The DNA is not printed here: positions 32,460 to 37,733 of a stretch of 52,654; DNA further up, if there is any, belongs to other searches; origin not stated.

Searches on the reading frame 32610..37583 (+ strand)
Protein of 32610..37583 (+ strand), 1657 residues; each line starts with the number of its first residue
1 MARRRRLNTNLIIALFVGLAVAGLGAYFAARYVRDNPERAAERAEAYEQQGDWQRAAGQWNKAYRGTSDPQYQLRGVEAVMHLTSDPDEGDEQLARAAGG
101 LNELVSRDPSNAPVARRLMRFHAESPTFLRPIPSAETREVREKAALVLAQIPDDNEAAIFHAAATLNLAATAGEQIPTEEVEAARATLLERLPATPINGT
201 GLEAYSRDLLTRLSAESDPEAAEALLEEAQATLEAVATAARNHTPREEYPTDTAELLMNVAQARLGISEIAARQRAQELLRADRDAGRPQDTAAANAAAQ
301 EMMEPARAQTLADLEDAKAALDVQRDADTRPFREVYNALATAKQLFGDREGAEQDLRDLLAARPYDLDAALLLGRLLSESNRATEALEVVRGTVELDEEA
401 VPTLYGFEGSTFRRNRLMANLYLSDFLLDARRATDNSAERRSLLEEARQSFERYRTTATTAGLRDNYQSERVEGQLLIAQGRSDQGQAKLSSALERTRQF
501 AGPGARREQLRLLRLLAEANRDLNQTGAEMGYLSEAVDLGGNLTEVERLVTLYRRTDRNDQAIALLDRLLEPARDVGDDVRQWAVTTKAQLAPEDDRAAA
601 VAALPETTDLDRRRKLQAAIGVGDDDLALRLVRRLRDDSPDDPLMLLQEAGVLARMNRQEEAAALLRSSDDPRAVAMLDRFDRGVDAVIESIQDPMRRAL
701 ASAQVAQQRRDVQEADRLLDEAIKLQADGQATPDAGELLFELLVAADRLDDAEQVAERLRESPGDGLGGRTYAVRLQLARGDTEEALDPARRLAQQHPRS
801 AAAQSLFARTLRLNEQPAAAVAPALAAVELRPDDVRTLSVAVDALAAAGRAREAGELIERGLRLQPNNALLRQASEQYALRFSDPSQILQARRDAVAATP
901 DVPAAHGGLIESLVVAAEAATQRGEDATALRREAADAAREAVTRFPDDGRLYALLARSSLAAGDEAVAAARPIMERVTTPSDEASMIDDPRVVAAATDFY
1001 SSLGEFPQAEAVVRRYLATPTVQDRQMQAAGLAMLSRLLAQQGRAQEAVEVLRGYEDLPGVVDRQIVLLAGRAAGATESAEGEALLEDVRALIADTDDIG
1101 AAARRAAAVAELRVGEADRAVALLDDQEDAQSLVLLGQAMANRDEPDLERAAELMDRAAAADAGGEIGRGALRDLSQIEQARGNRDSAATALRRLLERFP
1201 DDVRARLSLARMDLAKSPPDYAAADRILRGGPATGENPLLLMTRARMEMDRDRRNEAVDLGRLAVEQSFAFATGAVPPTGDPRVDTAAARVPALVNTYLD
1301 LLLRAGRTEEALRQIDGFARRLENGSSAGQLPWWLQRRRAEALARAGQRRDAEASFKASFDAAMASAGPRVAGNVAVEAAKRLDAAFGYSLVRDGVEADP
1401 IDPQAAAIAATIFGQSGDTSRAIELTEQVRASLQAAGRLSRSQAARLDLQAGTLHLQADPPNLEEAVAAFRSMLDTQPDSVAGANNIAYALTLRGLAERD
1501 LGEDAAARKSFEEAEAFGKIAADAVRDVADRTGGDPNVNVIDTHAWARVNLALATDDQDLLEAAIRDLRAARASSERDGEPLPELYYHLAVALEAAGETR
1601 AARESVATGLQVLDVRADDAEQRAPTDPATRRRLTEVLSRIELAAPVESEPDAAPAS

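Call 16: search_protein_families(library=pfam, proteins=[window:32610-37583:+], max_evalue=0.001)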
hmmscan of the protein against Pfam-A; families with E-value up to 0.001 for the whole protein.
window:32610-37583:+ (1657 aa): 5 families
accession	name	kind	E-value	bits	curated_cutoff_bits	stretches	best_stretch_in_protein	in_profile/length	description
PF13428.12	TPR_14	-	3.3e-10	40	23.5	1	1171-1212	3-44/44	Tetratricopeptide repeat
PF12895.13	ANAPC3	-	5.4e-09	36.7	27.2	0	783-859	5-80/82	Anaphase-promoting complex, cyclosome, subunit 3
PF14559.12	TPR_19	-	5.7e-08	33.4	25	1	347-393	5-51/68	Tetratricopeptide repeat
PF13432.12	TPR_16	-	0.00055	20.8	32.7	1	1175-1212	3-40/65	Tetratricopeptide repeat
PF13431.12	TPR_17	-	0.00071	20.1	24.4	0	359-388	5-34/34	Tetratricopeptide repeat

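Call 34: search_protein_families(library=ncbifam, proteins=[window:32610-37583:+], max_evalue=0.001)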
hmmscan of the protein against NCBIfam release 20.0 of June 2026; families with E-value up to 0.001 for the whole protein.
window:32610-37583:+ (1657 aa): 3 families
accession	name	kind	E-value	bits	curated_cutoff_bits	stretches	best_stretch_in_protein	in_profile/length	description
TIGR02917.1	PEP_TPR_lipo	equivalog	3.7e-08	31.7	312.2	1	771-883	673-784/899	XrtA/PEP-CTERM system TPR-repeat protein PrsT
NF047371.1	FlcA_CTERM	equivalog_domain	0.00032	19.3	300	0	1186-1231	172-216/646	periplasmic flagellar collar protein FlcA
NF040959.1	MamA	equivalog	0.00093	18.7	200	0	1033-1163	41-170/204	magnetosome protein MamA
